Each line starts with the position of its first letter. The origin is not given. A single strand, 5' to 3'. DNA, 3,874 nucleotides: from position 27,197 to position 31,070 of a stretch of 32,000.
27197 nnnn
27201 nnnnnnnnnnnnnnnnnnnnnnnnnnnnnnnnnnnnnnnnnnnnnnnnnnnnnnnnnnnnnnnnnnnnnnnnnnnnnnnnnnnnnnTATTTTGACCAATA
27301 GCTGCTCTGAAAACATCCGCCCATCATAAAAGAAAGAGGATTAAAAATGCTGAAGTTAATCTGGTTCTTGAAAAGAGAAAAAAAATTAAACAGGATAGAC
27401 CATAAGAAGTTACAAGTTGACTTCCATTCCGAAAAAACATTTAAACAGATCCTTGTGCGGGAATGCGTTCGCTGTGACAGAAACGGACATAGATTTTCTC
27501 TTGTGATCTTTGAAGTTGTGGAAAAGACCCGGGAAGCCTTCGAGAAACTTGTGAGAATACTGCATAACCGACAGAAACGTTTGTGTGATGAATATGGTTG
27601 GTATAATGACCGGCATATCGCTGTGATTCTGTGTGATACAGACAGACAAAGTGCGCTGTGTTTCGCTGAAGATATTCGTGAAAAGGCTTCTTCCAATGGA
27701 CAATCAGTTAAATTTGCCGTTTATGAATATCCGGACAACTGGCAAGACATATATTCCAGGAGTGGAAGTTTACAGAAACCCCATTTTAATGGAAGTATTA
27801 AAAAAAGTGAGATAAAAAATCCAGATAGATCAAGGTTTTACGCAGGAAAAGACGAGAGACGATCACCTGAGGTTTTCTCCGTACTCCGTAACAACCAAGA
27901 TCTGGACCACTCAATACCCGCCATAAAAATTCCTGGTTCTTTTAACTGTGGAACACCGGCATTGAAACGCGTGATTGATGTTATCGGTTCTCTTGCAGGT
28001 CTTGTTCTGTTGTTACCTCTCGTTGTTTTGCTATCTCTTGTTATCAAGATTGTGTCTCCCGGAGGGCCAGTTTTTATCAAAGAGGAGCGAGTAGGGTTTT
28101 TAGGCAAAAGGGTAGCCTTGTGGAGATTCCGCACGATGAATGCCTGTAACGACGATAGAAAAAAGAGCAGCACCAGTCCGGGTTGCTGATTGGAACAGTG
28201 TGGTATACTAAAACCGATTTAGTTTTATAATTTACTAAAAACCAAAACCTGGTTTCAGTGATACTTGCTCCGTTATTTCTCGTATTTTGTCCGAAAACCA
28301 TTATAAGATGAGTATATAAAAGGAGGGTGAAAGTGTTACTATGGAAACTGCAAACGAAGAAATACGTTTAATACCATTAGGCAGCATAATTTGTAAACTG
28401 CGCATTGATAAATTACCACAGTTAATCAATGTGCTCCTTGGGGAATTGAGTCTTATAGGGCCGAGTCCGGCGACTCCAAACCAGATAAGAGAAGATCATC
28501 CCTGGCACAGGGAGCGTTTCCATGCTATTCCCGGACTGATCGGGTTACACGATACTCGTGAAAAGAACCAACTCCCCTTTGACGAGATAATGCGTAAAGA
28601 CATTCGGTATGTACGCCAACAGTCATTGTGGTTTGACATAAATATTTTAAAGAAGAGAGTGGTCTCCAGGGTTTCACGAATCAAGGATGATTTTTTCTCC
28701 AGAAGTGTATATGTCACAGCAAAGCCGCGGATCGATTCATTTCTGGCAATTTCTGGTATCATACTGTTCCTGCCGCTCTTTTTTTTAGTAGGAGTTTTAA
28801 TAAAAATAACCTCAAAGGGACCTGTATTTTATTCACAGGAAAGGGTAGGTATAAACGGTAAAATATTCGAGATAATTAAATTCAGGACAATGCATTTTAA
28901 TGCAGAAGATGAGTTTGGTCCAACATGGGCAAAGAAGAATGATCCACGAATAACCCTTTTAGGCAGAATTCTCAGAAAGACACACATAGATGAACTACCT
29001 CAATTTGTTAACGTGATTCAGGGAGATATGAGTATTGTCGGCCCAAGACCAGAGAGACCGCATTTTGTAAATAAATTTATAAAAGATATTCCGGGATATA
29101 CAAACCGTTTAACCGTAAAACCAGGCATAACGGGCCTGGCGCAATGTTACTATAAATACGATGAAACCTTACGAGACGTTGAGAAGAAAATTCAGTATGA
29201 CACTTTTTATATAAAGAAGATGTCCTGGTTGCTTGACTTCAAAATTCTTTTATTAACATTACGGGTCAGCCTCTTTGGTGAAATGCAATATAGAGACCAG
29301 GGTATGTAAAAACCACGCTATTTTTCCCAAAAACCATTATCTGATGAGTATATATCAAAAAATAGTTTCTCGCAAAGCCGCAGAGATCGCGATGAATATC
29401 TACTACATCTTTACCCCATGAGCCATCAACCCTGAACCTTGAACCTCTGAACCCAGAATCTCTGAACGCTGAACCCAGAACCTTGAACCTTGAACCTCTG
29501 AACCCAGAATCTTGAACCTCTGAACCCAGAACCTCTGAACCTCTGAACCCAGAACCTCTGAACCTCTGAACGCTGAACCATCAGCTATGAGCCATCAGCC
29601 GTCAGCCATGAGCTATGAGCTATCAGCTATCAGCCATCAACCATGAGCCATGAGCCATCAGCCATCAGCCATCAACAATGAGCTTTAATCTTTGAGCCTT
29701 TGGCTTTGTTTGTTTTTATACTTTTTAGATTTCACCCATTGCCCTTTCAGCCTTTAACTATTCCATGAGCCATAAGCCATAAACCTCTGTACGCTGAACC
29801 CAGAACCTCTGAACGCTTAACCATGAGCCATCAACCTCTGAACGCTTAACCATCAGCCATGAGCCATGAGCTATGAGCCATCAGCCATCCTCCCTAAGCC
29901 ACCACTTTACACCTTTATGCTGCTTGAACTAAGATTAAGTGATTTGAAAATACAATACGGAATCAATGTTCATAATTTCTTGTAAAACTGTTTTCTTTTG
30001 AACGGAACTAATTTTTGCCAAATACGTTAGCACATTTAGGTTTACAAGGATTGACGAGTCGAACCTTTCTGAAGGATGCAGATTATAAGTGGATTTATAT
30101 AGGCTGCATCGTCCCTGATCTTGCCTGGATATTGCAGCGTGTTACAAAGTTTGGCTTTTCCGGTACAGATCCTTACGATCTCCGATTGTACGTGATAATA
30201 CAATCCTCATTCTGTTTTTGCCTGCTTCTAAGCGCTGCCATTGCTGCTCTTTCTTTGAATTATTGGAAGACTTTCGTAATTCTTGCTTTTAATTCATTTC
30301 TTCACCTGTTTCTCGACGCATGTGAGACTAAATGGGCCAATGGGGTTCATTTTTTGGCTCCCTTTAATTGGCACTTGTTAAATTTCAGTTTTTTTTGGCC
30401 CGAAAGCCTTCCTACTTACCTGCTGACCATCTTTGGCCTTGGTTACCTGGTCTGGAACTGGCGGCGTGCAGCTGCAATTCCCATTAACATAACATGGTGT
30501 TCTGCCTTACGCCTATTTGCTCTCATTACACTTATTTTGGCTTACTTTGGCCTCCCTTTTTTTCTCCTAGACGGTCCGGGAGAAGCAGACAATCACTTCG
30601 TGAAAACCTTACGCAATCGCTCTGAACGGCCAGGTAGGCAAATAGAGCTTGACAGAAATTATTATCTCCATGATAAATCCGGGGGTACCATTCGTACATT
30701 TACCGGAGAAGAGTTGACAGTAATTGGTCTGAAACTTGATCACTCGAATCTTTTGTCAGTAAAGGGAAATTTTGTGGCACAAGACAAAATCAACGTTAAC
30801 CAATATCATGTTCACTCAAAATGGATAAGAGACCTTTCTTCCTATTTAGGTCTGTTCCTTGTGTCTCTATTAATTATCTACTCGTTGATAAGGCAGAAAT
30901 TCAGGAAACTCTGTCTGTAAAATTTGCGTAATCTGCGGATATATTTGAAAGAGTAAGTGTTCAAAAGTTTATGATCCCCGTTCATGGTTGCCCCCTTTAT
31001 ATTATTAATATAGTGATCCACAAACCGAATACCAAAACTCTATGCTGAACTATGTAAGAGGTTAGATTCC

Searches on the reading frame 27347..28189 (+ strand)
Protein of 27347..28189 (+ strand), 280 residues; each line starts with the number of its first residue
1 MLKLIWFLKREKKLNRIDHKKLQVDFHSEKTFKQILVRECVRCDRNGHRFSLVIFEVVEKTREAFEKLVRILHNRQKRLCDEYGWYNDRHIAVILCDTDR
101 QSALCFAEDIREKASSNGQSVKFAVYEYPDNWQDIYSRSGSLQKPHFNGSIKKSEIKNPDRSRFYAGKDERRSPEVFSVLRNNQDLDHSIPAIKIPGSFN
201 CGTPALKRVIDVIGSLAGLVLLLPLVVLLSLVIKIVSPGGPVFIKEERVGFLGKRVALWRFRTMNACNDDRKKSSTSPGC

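Call 8: search_protein_families(library=pfam, proteins=[window:27347-28189:+], max_evalue=0.01)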
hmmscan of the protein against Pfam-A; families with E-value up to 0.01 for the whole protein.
window:27347-28189:+ (280 aa): 1 family
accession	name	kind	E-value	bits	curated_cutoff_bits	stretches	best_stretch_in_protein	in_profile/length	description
PF02397.22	Bac_transf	-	7.8e-14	52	27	1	207-273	1-66/179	Bacterial sugar transferase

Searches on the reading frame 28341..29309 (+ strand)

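Call 8: search_protein_families(library=pfam, proteins=[window:28341-29309:+], max_evalue=0.01)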
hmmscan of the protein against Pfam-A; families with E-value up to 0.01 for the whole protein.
window:28341-29309:+ (322 aa): 1 family
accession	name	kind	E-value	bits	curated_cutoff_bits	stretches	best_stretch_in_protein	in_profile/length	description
PF02397.22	Bac_transf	-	4e-91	303.8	27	2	130-310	3-177/179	Bacterial sugar transferase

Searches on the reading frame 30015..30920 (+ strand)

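Call 9: search_protein_families(library=pfam, proteins=[window:30015-30920:+], max_evalue=0.01)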
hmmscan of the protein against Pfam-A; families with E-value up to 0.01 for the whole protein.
window:30015-30920:+ (301 aa): 1 family
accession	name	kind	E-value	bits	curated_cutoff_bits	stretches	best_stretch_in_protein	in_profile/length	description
PF04307.19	YdjM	-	0.002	18.1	29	1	65-166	67-159/176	YdjM inner membrane protein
